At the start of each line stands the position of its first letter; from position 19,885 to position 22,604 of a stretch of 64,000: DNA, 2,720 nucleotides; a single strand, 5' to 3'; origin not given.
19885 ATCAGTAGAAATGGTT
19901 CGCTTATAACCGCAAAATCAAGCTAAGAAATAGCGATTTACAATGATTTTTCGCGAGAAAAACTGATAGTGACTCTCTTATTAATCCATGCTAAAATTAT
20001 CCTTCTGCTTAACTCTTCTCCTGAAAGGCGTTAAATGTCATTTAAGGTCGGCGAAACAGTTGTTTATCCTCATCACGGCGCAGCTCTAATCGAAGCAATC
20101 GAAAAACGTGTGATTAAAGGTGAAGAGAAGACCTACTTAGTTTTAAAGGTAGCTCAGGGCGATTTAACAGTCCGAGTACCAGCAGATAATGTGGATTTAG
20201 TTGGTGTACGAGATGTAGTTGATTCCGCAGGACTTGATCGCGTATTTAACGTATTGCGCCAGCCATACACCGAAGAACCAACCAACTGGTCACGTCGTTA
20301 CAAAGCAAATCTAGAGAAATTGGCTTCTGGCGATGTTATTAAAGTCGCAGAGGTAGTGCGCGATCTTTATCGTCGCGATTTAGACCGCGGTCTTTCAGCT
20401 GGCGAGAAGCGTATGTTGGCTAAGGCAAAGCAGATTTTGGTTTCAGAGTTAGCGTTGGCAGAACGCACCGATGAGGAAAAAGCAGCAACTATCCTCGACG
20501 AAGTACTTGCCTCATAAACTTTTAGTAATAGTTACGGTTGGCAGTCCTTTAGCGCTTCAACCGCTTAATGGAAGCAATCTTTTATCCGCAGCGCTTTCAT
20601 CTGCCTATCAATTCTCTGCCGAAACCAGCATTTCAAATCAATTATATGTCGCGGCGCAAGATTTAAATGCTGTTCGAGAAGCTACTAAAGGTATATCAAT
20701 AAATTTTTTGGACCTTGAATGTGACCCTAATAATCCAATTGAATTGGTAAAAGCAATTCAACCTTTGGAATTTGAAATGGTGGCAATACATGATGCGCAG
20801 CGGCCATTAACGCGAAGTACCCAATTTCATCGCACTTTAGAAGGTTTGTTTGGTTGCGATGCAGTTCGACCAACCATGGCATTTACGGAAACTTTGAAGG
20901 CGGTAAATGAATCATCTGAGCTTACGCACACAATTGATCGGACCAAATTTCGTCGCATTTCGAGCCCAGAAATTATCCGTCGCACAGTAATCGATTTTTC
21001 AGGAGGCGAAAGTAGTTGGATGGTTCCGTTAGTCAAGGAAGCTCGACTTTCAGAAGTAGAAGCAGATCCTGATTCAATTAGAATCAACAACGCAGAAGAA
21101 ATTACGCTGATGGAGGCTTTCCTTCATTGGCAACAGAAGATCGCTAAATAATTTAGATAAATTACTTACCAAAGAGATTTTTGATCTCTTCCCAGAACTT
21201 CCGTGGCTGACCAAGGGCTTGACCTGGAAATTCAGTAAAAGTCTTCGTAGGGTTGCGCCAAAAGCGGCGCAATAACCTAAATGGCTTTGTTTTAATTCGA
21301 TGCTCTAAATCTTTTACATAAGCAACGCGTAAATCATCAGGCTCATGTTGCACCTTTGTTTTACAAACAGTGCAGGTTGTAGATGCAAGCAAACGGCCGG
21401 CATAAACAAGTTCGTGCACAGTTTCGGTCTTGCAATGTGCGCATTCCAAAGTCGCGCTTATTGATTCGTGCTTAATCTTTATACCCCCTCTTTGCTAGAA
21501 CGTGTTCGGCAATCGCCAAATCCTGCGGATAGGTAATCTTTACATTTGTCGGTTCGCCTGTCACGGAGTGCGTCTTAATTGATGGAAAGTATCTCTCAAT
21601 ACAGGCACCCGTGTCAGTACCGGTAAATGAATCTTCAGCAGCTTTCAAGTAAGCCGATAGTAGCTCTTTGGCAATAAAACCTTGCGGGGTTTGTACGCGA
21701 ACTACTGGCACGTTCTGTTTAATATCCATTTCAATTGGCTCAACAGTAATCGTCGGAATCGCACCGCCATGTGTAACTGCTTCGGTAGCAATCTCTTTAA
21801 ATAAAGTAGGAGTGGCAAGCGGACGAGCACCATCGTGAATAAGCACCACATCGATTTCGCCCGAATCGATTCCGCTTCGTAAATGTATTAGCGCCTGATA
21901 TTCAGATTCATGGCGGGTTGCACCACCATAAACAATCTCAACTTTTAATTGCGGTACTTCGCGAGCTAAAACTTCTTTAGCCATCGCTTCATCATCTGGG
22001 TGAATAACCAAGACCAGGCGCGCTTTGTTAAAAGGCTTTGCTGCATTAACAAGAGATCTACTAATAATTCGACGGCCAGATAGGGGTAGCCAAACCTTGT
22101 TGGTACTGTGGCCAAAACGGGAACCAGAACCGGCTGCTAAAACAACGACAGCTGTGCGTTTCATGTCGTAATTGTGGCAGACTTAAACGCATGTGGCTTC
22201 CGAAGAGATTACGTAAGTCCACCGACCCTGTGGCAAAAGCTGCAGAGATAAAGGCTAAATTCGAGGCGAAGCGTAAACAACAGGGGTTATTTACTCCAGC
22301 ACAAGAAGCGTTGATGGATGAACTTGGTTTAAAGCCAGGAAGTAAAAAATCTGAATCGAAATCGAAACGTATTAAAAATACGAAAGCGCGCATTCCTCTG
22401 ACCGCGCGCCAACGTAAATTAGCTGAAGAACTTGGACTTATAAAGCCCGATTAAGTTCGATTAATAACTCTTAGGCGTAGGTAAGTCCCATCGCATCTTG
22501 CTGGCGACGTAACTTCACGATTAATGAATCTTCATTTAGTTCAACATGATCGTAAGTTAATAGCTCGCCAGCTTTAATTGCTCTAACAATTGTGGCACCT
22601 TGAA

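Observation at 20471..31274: MEP-pathway operon split by a 9.3-kb Gut-PTS / DRL-family / Aco-E1 / IspD / HPr block: candidate methylerythritol or deoxyxylulose-phosphate module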

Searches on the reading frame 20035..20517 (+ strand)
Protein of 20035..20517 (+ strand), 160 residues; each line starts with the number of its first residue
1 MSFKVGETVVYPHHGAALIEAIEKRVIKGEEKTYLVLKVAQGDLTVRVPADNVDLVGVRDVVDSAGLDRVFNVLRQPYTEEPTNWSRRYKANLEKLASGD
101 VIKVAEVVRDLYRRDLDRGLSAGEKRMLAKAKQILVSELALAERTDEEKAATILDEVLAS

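Call 4: search_protein_families(library=pfam, proteins=[window:20035-20517:+], max_evalue=0.01)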
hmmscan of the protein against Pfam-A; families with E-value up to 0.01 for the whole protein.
window:20035-20517:+ (160 aa): 2 families
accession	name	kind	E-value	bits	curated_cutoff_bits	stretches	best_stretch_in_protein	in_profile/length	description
PF21095.3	CarD_C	-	1.4e-37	128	23.1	1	69-155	1-87/87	CarD, C-terminal domain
PF02559.22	CarD_TRCF_RID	-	9.4e-16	58.1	23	1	3-61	1-56/57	CarD-like/TRCF RID domain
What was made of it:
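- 20035..20517 (+): carD; conserved left flank and recombination boundary of the cassette. Pfam CarD_C and CarD_TRCF_RID (call 4).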

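Call 68: find_encoding_contigs(protein=window:20035-20517:+, flank=10000, max_places=10)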
Protein window:20035-20517:+ (160 aa): 23 contigs read that carry it; 10 places shown.
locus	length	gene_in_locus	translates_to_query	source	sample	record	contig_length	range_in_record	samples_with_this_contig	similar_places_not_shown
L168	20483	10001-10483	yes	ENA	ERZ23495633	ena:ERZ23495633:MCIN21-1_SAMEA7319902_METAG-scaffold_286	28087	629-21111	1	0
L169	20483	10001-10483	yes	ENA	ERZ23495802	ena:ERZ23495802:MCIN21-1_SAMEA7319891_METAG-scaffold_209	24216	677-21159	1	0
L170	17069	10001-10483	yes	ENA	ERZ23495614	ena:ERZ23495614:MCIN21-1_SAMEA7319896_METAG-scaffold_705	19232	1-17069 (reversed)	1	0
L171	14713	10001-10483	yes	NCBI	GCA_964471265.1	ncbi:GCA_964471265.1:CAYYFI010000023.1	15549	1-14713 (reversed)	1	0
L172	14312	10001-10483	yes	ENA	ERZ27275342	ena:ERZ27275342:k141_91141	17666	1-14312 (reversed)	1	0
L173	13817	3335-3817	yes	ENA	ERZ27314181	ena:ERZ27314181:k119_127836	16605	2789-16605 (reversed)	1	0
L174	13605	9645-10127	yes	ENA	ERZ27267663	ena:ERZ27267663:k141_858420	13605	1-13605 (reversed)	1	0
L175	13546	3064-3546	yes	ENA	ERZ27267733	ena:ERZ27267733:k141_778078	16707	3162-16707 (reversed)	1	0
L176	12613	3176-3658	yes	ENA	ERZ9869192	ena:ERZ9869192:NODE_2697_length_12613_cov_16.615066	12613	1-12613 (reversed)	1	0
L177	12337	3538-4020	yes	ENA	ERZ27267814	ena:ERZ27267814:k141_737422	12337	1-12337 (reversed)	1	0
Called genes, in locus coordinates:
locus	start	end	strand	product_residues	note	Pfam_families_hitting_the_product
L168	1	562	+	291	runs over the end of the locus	PF01571:GCV_T (weak)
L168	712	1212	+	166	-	PF08768:THAP4_heme-bd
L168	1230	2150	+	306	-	PF06089:Asparaginase_II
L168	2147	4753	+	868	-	-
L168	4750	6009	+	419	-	PF13477:Glyco_trans_4_2 (weak), PF20706:GT4-conflict, PF13439:Glyco_transf_4, PF13579:Glyco_trans_4_4, PF00534:Glycos_transf_1, PF13692:Glyco_trans_1_4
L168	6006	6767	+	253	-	PF00300:His_Phos_1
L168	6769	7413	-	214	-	PF01865:PhoU_div (faint), PF01895:PhoU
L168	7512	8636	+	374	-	PF00512:HisKA, PF02518:HATPase_c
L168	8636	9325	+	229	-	PF00072:Response_reg, PF00486:Trans_reg_C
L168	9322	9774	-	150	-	-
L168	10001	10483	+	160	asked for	PF02559:CarD_TRCF_RID, PF21095:CarD_C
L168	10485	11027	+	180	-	PF01128:IspD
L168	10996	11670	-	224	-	PF01128:IspD, PF12804:NTP_transf_3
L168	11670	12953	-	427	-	PF01408:GFO_IDH_MocA (weak), PF03447:NAD_binding_3 (weak), PF21135:DRL_cat, PF08666:SAF (weak)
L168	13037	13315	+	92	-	PF00381:PTS-HPr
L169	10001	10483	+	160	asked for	PF02559:CarD_TRCF_RID, PF21095:CarD_C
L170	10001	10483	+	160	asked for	PF02559:CarD_TRCF_RID, PF21095:CarD_C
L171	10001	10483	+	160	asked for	PF02559:CarD_TRCF_RID, PF21095:CarD_C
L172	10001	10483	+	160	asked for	PF02559:CarD_TRCF_RID, PF21095:CarD_C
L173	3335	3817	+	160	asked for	PF02559:CarD_TRCF_RID, PF21095:CarD_C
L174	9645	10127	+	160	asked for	PF02559:CarD_TRCF_RID, PF21095:CarD_C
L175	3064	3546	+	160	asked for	PF02559:CarD_TRCF_RID, PF21095:CarD_C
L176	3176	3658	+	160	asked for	PF02559:CarD_TRCF_RID, PF21095:CarD_C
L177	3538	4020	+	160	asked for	PF02559:CarD_TRCF_RID, PF21095:CarD_C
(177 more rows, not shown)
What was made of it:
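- A carD-anchored, unbiased sample gives 7 long and 3 short cassettes, all containing DRL, IspD and IspD' (call 68).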

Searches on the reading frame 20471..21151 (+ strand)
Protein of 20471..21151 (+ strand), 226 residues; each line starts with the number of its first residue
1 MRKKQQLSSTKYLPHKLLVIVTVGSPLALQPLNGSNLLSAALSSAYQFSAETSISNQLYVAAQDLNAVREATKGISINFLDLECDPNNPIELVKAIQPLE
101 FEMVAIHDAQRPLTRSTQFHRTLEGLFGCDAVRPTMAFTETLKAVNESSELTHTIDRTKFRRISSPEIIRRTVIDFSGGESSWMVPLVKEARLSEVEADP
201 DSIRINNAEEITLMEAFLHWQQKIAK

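Call 4: search_protein_families(library=pfam, proteins=[window:20471-21151:+], max_evalue=0.01)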
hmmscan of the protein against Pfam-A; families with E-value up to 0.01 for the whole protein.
window:20471-21151:+ (226 aa): 1 family
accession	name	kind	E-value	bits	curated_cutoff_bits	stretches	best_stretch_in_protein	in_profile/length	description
PF01128.25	IspD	-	1.1e-09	38.8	27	1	92-174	84-166/221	2-C-methyl-D-erythritol 4-phosphate cytidylyltransferase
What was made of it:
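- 20471..21151 (+): IspD' : a conserved IspD paralogue that lacks the Gly-rich CTP loop (probably a pseudo-enzyme or partner subunit), in the ancestral ispD position. PF01128 partial hit of 38.8 bits (call 4).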

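Call 7: search_protein_families(library=ncbifam, proteins=[window:20471-21151:+], max_evalue=0.001)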
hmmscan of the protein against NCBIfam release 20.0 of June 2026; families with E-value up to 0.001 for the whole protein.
window:20471-21151:+ (226 aa): 3 families
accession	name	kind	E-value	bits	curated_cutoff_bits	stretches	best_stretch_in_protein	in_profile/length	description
TIGR00453.1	ispD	equivalog_domain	9.3e-12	44.9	181.3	1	94-174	83-166/219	2-C-methyl-D-erythritol 4-phosphate cytidylyltransferase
NF001186.0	PRK00155.2-3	equivalog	1.3e-07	31.3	253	1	101-173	99-170/224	2-C-methyl-D-erythritol 4-phosphate cytidylyltransferase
NF006899.0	PRK09382.1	equivalog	1.8e-06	27.3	417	1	94-174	93-167/387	bifunctional 2-C-methyl-D-erythritol 4-phosphate cytidylyltransferase/2-C-methyl-D-erythritol 2,4-cyclodiphosphate synthase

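Call 60: search_protein_families(library=pfam, proteins=[window:20471-21151:+], max_evalue=1)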
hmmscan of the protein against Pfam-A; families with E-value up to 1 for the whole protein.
window:20471-21151:+ (226 aa): 2 families
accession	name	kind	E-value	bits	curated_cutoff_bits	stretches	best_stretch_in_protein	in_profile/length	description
PF01128.25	IspD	-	1.1e-09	38.8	27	1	92-174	84-166/221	2-C-methyl-D-erythritol 4-phosphate cytidylyltransferase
PF03311.19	Cornichon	-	0.28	11.9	29.2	1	77-101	23-47/122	Cornichon protein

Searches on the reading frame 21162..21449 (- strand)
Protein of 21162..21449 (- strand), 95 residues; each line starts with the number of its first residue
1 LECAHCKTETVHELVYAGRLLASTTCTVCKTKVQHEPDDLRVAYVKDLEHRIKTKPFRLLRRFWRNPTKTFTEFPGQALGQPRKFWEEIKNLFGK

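Call 4: search_protein_families(library=pfam, proteins=[window:21162-21449:-], max_evalue=0.01)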
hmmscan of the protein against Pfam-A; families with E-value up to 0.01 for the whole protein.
window:21162-21449:- (95 aa): 0 families

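Call 7: search_protein_families(library=ncbifam, proteins=[window:21162-21449:-], max_evalue=0.001)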
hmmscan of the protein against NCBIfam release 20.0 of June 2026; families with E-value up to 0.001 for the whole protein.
window:21162-21449:- (95 aa): 0 families

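Call 60: search_protein_families(library=pfam, proteins=[window:21162-21449:-], max_evalue=1)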
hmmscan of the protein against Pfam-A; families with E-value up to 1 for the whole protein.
window:21162-21449:- (95 aa): 3 families
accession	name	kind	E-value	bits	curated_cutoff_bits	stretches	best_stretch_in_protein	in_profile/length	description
PF18930.5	DUF5679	-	0.012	16.2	27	1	3-33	2-37/40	Domain of unknown function (DUF5679)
PF05129.18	Zn_ribbon_Elf1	-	0.069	13.7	29.8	1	2-37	24-60/79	Transcription elongation factor Elf1 like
PF24461.1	DUF7576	-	0.082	13.2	27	1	24-49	18-43/60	Family of unknown function (DUF7576)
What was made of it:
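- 21162..21449 (-): Zn-ribbon protein (CxxC...CxxC plus TKPxR motifs); an uncharacterised component that tracks the E1/E2 module. No Pfam or NCBIfam family (calls 4, 7, 60).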

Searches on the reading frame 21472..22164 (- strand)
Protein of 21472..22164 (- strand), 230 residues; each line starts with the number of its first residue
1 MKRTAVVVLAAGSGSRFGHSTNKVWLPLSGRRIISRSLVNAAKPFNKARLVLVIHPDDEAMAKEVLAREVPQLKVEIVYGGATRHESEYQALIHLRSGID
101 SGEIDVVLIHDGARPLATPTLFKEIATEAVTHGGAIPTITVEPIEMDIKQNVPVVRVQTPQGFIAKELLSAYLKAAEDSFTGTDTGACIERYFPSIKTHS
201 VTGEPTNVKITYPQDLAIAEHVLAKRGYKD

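Call 4: search_protein_families(library=pfam, proteins=[window:21472-22164:-], max_evalue=0.01)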
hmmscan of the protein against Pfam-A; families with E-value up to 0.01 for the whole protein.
window:21472-22164:- (230 aa): 2 families
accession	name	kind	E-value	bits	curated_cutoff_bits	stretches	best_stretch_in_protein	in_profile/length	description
PF01128.25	IspD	-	3.7e-38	132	27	1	5-224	2-220/221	2-C-methyl-D-erythritol 4-phosphate cytidylyltransferase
PF12804.13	NTP_transf_3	-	2.3e-08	34.8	27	1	6-134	1-116/160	MobA-like NTP transferase domain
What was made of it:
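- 21472..22164 (-): Canonical IspD (MEP cytidylyltransferase), the family's likely functional IspD. PF01128 full length, 132 bits (call 4).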

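Call 7: search_protein_families(library=ncbifam, proteins=[window:21472-22164:-], max_evalue=0.001)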
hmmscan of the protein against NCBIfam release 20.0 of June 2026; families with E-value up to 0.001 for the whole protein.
window:21472-22164:- (230 aa): 14 families
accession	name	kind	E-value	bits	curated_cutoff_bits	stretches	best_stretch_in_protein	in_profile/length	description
TIGR00453.1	ispD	equivalog_domain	1e-41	142.8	181.3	1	6-223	2-219/219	2-C-methyl-D-erythritol 4-phosphate cytidylyltransferase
NF006899.0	PRK09382.1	equivalog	3.4e-34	118.6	417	1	1-225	4-222/387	bifunctional 2-C-methyl-D-erythritol 4-phosphate cytidylyltransferase/2-C-methyl-D-erythritol 2,4-cyclodiphosphate synthase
NF001186.0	PRK00155.2-3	equivalog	1e-32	113.4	253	1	3-224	4-223/224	2-C-methyl-D-erythritol 4-phosphate cytidylyltransferase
NF009924.0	PRK13385.1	subfamily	2.9e-22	79.4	342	1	6-224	5-224/230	2-C-methyl-D-erythritol 4-phosphate cytidylyltransferase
NF001183.0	PRK00155.1-3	subfamily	2.8e-20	72.6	166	1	7-226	5-234/237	D-ribitol-5-phosphate cytidylyltransferase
NF010932.0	PRK14352.1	equivalog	4.8e-10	38.7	611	1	2-139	5-136/488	bifunctional UDP-N-acetylglucosamine diphosphorylase/glucosamine-1-phosphate N-acetyltransferase GlmU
NF010933.0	PRK14353.1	equivalog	1.4e-08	33.8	505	1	2-139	4-133/453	bifunctional UDP-N-acetylglucosamine diphosphorylase/glucosamine-1-phosphate N-acetyltransferase GlmU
TIGR01173.1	glmU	equivalog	3.5e-08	32.7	366.85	1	5-135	2-123/452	bifunctional UDP-N-acetylglucosamine diphosphorylase/glucosamine-1-phosphate N-acetyltransferase GlmU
TIGR03310.1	matur_MocA_YgfJ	equivalog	1.7e-07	31.4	186.45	1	6-125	2-111/188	molybdenum cofactor cytidylyltransferase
NF010935.0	PRK14355.1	equivalog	6.1e-05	21.8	718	1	1-139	1-131/459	bifunctional UDP-N-acetylglucosamine diphosphorylase/glucosamine-1-phosphate N-acetyltransferase GlmU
TIGR03992.1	Arch_glmU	subfamily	7.1e-05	21.8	292.1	1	5-99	2-96/393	bifunctional sugar-1-phosphate nucleotidylyltransferase/acetyltransferase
NF010939.0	PRK14359.1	equivalog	9.5e-05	21.2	592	1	4-73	3-69/430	bifunctional UDP-N-acetylglucosamine diphosphorylase/glucosamine-1-phosphate N-acetyltransferase GlmU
NF010938.0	PRK14358.1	equivalog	0.00019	20.1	500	1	5-142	9-137/481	bifunctional N-acetylglucosamine-1-phosphate uridyltransferase/glucosamine-1-phosphate acetyltransferase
NF010940.0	PRK14360.1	equivalog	0.00054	18.6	602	1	5-66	3-63/452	bifunctional UDP-N-acetylglucosamine diphosphorylase/glucosamine-1-phosphate N-acetyltransferase GlmU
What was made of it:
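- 21472..22164 (-): TIGR00453 scores 142.8, below the 181.3 cut-off (call 7).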

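Call 55: search_solved_structures(query=window:21472-22164:-, max_evalue=1e-10)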
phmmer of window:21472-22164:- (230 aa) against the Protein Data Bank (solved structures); distinct sequences matched with E-value up to 1e-10: 18.
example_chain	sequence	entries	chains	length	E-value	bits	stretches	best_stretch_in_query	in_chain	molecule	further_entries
5ddt_A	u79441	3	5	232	5e-21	78.6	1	6-224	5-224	2-C-methyl-D-erythritol 4-phosphate cytidylyltransferase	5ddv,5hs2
4kt7_A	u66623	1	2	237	7.6e-21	78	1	5-225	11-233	2-C-methyl-D-erythritol 4-phosphate cytidylyltransferase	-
4jis_A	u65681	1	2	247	1.3e-16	64.2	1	7-226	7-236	ribitol-5-phosphate cytidylyltransferase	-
4ys8_A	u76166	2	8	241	5.3e-14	55.7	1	6-225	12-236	2-C-methyl-D-erythritol 4-phosphate cytidylyltransferase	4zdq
2xwl_A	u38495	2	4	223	5.7e-14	55.6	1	4-225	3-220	2-C-METHYL-D-ERYTHRITOL 4-PHOSPHATE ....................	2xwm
6xhp_A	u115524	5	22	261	6.8e-13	52.1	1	8-223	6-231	Ribitol-5-phosphate cytidylyltransferase 1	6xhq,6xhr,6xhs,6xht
3f1c_A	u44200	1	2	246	7.4e-13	51.9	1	7-226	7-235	Putative 2-C-methyl-D-erythritol 4-phosphate cytidylyltransferase 2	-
4cvh_A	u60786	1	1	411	1.1e-12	51.3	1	4-226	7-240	ISOPRENOID SYNTHASE DOMAIN-CONTAINING PROTEIN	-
3q7u_A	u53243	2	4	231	2.1e-12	50.5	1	6-222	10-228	2-C-methyl-D-erythritol 4-phosphate cytidyltransferase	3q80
3okr_A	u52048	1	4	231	2.1e-12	50.5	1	5-222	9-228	2-C-methyl-D-erythritol 4-phosphate cytidylyltransferase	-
2xwn_A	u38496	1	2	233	2.2e-12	50.4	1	5-222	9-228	2-C-METHYL-D-ERYTHRITOL 4-PHOSPHATE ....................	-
2px7_A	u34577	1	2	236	8.4e-12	48.5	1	4-222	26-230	2-C-methyl-D-erythritol 4-phosphate cytidylyltransferase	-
8xkg_A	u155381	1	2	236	9.1e-12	48.4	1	6-224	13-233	2-C-methyl-D-erythritol 4-phosphate cytidylyltransferase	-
3n9w_A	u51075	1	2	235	2e-11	47.2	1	6-225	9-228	2-C-methyl-D-erythritol 4-phosphate cytidylyltransferase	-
1i52_A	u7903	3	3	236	2.1e-11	47.2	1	6-225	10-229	4-DIPHOSPHOCYTIDYL-2-C-METHYLERYTHRITOL SYNTHASE | 4-DIPHOSPHOCYTIDYL-2-C-METHYLERYTHRITOL SYNTHETASE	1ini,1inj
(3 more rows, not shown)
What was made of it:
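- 21472..22164 (-): Best solved relatives are IspD enzymes (call 55).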

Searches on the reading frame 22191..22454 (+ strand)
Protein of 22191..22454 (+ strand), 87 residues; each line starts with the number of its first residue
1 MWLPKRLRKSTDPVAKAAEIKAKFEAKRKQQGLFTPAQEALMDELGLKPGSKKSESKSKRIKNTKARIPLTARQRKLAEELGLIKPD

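Call 60: search_protein_families(library=pfam, proteins=[window:22191-22454:+], max_evalue=1)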
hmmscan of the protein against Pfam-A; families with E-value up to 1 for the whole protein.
window:22191-22454:+ (87 aa): 1 family
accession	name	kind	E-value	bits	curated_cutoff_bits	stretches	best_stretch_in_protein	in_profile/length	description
PF11208.13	DUF2992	-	0.1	13.3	23.8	1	23-76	73-126/132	Protein of unknown function (DUF2992)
